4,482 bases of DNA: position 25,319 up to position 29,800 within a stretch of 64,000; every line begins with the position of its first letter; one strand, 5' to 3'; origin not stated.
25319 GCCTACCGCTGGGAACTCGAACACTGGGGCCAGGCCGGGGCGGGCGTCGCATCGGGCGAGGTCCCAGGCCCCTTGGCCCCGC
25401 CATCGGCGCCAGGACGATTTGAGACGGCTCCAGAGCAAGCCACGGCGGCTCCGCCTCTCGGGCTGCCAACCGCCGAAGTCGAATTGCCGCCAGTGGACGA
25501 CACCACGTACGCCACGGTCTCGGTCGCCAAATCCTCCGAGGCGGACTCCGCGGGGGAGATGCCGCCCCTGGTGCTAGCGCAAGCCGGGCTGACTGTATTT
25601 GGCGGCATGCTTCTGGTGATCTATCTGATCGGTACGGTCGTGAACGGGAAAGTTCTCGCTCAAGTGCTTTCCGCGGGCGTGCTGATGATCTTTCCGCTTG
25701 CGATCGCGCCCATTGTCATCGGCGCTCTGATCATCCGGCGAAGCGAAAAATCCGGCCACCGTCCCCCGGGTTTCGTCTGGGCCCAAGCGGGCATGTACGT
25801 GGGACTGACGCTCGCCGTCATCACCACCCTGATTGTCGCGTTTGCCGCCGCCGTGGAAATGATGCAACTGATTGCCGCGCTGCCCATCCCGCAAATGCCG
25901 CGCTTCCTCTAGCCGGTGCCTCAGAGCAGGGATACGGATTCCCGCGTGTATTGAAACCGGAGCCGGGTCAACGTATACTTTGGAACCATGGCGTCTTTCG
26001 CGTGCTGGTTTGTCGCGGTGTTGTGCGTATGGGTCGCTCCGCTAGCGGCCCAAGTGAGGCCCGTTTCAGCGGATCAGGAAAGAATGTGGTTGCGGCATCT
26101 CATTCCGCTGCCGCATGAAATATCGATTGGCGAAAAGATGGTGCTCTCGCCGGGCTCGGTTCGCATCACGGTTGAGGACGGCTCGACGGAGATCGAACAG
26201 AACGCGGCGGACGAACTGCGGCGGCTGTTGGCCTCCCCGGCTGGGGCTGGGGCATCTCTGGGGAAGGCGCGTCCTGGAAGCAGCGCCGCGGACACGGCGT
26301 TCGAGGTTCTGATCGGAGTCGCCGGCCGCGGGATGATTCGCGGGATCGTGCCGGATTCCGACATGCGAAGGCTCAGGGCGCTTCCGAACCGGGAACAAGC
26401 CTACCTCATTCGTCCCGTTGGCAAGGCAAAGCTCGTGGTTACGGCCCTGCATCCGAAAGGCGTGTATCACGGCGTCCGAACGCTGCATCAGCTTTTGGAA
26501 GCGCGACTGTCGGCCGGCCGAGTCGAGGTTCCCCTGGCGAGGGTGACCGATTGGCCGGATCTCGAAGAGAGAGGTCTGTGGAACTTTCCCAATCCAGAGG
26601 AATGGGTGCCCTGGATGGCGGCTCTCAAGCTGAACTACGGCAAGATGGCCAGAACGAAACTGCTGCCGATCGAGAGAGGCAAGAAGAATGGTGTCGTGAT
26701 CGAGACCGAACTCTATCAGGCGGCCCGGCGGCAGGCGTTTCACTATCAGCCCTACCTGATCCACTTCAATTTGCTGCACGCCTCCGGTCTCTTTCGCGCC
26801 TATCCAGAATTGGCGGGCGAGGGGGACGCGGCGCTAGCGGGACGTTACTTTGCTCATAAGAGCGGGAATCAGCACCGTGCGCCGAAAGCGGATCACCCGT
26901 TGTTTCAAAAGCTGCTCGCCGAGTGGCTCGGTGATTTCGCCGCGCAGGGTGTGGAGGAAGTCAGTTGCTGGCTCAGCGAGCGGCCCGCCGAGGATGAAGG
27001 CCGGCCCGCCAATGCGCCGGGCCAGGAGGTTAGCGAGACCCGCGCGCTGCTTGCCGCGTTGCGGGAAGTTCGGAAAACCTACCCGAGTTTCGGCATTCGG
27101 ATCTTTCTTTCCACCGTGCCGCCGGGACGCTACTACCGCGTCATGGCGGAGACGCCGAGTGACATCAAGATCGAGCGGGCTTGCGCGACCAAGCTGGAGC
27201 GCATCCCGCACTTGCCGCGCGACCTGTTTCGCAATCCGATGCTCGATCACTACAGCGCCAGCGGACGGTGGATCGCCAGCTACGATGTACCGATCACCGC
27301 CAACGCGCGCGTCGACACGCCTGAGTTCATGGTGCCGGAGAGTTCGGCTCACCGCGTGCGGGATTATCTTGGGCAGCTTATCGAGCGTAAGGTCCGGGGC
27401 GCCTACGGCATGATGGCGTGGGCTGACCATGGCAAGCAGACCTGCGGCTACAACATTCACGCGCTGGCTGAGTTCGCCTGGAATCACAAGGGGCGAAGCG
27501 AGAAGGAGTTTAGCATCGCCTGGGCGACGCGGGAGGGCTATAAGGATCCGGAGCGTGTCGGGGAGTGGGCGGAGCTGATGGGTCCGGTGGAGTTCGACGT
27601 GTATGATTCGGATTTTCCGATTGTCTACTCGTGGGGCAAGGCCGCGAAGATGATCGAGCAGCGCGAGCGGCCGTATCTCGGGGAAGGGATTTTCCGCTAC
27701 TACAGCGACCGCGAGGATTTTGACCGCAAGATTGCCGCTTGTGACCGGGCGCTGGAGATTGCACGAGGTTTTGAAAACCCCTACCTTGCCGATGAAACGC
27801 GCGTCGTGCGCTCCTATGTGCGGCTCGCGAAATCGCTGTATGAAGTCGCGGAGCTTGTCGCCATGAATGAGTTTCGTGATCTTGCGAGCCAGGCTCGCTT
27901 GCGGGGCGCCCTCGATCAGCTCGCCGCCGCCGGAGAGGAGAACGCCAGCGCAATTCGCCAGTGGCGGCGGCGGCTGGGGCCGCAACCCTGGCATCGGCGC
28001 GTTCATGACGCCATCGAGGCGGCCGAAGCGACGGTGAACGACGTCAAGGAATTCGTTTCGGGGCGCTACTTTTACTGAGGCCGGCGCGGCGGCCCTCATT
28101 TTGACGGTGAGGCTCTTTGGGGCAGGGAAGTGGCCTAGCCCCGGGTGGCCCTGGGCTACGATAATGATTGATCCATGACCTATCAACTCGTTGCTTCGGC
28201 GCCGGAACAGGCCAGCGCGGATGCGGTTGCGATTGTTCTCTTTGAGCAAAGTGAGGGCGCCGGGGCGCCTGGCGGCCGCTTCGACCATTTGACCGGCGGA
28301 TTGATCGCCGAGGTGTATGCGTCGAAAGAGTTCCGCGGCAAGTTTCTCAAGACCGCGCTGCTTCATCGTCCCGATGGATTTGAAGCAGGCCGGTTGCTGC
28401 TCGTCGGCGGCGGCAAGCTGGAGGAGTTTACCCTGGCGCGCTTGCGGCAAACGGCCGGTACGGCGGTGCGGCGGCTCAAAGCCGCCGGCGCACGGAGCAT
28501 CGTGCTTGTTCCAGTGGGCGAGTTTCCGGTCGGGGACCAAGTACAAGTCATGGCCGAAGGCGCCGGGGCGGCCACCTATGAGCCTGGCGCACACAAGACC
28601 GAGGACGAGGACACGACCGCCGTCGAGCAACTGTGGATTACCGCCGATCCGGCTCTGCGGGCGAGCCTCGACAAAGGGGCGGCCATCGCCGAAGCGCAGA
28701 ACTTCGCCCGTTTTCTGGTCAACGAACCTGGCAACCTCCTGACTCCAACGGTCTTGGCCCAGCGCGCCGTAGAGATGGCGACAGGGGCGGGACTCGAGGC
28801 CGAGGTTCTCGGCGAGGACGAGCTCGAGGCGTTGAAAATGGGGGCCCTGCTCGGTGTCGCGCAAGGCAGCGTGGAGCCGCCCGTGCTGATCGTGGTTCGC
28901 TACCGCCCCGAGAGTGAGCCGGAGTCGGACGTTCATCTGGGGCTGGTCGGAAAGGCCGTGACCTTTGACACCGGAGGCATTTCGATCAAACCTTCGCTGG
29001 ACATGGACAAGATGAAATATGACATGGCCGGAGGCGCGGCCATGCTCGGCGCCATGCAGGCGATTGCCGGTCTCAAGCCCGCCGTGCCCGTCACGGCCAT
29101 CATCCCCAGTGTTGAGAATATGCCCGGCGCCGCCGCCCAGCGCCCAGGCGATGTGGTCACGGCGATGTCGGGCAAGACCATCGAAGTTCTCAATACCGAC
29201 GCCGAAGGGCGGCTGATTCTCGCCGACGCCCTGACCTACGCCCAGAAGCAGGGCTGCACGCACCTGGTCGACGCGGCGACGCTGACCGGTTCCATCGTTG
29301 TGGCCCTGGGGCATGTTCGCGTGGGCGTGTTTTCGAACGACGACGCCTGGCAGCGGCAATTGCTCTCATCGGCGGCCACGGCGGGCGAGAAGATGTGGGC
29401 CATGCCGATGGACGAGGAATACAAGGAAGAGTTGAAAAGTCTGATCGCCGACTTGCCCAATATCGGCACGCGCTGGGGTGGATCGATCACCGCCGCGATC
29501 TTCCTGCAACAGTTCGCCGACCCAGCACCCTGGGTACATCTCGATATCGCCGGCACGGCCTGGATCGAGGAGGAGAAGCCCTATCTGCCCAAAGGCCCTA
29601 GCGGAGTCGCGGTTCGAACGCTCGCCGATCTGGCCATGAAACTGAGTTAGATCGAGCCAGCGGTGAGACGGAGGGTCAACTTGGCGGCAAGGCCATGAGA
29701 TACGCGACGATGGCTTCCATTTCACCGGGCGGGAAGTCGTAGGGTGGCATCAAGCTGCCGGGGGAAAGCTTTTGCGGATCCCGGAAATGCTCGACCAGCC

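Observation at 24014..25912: Membrane-anchored protein with three tandem excisionase-type HTH modules separated by acidic PE-rich spacers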

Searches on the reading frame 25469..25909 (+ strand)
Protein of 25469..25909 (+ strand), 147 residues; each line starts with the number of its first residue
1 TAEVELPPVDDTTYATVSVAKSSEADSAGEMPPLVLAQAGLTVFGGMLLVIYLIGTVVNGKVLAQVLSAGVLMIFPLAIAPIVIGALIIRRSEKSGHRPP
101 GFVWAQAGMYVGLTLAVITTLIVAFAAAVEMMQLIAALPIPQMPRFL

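Call 20: find_homologous_proteins(query=window:25469-25909:+, max_evalue=0.01)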
Query seq(147 aa) (147 aa): 1 proteins with E <= 0.01 among 153 candidates.
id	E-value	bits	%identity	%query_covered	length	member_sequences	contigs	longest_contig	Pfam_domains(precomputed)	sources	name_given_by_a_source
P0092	9.3e-31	125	85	53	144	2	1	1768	-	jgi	jgi:hypothetical protein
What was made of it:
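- Tried and rejected: Homologues of the C-terminal TM domain: none beyond the clade (call 20).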

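Call 67: find_encoding_contigs(protein=P0092, flank=3000, max_places=3)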
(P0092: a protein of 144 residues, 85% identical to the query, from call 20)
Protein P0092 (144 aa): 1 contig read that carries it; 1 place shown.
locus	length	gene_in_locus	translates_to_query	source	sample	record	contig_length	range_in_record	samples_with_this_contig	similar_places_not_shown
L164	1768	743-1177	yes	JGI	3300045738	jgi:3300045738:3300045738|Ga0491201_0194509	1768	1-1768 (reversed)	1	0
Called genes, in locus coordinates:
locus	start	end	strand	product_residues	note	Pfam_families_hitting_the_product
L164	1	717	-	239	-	?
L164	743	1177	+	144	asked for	-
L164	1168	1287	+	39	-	-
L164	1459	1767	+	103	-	?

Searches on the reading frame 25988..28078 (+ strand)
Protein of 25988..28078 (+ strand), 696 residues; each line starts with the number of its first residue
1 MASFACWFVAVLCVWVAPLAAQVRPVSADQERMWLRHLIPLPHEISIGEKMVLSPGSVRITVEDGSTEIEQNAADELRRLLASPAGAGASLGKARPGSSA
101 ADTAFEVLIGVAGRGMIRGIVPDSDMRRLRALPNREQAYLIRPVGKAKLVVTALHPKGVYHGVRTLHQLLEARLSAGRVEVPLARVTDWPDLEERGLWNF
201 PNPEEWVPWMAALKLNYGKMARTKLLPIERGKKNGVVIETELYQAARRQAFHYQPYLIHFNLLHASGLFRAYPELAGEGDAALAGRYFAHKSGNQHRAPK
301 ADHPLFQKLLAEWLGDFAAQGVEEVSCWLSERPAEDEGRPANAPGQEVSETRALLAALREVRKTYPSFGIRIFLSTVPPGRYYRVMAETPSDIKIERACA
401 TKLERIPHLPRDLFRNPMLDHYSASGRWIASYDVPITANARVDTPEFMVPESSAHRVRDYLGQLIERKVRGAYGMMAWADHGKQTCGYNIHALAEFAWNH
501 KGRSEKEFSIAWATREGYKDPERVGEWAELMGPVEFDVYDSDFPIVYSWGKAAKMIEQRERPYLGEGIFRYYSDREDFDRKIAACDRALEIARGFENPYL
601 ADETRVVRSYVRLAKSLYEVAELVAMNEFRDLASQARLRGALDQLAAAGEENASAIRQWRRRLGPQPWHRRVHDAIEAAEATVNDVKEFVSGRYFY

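Call 26: search_protein_families(library=pfam, proteins=[window:25988-28078:+], max_evalue=0.00001)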
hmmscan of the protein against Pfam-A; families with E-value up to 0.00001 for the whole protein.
window:25988-28078:+ (696 aa): 1 family
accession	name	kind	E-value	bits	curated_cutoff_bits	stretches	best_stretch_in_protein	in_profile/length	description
PF02838.20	Glyco_hydro_20b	-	1.1e-10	42.7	26.1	1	38-189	4-124/124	Glycosyl hydrolase family 20, domain 2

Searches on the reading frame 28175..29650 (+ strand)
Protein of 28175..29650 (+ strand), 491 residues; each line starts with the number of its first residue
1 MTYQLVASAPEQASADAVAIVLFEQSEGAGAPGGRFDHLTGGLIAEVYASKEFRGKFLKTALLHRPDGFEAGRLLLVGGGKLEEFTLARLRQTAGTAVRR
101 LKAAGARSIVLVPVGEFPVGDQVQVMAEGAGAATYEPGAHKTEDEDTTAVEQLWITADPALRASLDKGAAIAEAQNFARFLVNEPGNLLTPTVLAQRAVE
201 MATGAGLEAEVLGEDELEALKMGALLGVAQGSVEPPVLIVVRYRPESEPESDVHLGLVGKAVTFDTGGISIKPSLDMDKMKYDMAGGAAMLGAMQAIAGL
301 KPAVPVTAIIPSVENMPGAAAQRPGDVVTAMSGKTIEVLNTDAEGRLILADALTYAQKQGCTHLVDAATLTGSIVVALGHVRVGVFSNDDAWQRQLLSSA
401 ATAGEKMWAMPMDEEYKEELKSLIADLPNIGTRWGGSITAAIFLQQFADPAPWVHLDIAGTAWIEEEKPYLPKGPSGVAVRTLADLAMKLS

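Call 26: search_protein_families(library=pfam, proteins=[window:28175-29650:+], max_evalue=0.00001)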
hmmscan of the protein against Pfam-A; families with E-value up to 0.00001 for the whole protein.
window:28175-29650:+ (491 aa): 2 families
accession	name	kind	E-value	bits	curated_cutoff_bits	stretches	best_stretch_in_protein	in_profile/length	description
PF00883.26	Peptidase_M17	-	9.3e-121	403.3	25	1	176-483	1-309/310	Cytosol aminopeptidase family, catalytic domain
PF02789.23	Peptidase_M17_N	-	3.3e-18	66.3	23.4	1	26-142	8-127/129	Cytosol aminopeptidase family, N-terminal domain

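Call 38: find_related_loci(query=window:28175-29650:+, collection=genome_contigs, flank=6000)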
Query window:28175-29650:+ (491 aa) in genome_contigs; peptide patterns used: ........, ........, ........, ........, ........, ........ (x = any residue, [..] = any of these).
281 stretches matched a pattern; 222 encode a relative of the query (tblastn E <= 1e-3); the best 80 are kept; 80 distinct loci.
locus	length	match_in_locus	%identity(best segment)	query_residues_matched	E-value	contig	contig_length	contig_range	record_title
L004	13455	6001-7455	70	5-490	0e+0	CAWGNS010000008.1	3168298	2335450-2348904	MAG: Terriglobia bacterium isolate MFD05684.bin.1.401 genome assembly, contig: contig_33139, whole genome shotgun sequen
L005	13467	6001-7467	70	1-490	0e+0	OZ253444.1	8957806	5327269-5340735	MAG: Bryobacterales bacterium isolate 3cac0922-cef3-4e6b-989c-161c3111d54d genome assembly, chromosome: 1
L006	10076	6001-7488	59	1-489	0e+0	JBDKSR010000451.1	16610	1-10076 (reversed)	MAG: Bryobacteraceae bacterium isolate 6_bin.226 c_000000889227, whole genome shotgun sequence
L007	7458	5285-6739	60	11-488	0e+0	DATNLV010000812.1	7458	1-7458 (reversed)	MAG TPA_asm: Bryobacteraceae bacterium isolate SMAG_U11461 k141_100828, whole genome shotgun sequence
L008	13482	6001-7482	60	1-487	0e+0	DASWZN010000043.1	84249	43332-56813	MAG TPA_asm: Bryobacteraceae bacterium isolate SMAG_U3739 k141_428947, whole genome shotgun sequence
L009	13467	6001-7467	59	1-488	0e+0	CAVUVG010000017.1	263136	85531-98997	MAG: Bryobacterales bacterium isolate MFD03899.bin.2.133 genome assembly, contig: contig_5820, whole genome shotgun sequ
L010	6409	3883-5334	59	11-487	0e+0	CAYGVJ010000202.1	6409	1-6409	MAG TPA_asm: uncultured Solibacteraceae bacterium isolate ERP119294_co1_477 genome assembly, contig: NODE_18291_length_6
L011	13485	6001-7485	59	1-488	0e+0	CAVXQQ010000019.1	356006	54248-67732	MAG: Bryobacterales bacterium isolate MFD01872.bin.2.86 genome assembly, contig: contig_65210, whole genome shotgun sequ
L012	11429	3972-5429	60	1-487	0e+0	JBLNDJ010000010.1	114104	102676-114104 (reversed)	MAG: Acidobacteriota bacterium isolate MAG102 PRJNA950955_bin11_renamed_9, whole genome shotgun sequence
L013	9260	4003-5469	59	1-488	0e+0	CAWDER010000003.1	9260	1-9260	MAG: Bryobacteraceae bacterium isolate MFD05942.bin.2.33 genome assembly, contig: contig_128408, whole genome shotgun se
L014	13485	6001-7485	59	1-488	0e+0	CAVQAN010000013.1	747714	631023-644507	MAG: Bryobacterales bacterium isolate MFD01476.bin.2.102 genome assembly, contig: contig_60288, whole genome shotgun seq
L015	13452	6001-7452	60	11-487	0e+0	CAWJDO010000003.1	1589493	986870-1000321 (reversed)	MAG: Bryobacterales bacterium isolate MFD06435.bin.1.198 genome assembly, contig: contig_22953, whole genome shotgun seq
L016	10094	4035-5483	60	11-486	4e-180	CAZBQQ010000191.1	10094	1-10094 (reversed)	MAG TPA_asm: uncultured Solibacteraceae bacterium isolate binchicken_co54_448 genome assembly, contig: NODE_12095_length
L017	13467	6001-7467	59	1-488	3e-180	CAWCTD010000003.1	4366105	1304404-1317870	MAG: Bryobacterales bacterium isolate MFD01299.bin.2.200 genome assembly, contig: contig_6213, whole genome shotgun sequ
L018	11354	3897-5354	60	1-489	1e-179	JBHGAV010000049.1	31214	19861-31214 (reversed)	MAG: Bryobacteraceae bacterium isolate SBS.BIN.82 SBSBIN82_contig_49, whole genome shotgun sequence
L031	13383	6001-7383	57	31-488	4e-165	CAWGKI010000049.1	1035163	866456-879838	MAG: Terriglobia bacterium isolate MFD05705.bin.2.141 genome assembly, contig: contig_8446, whole genome shotgun sequenc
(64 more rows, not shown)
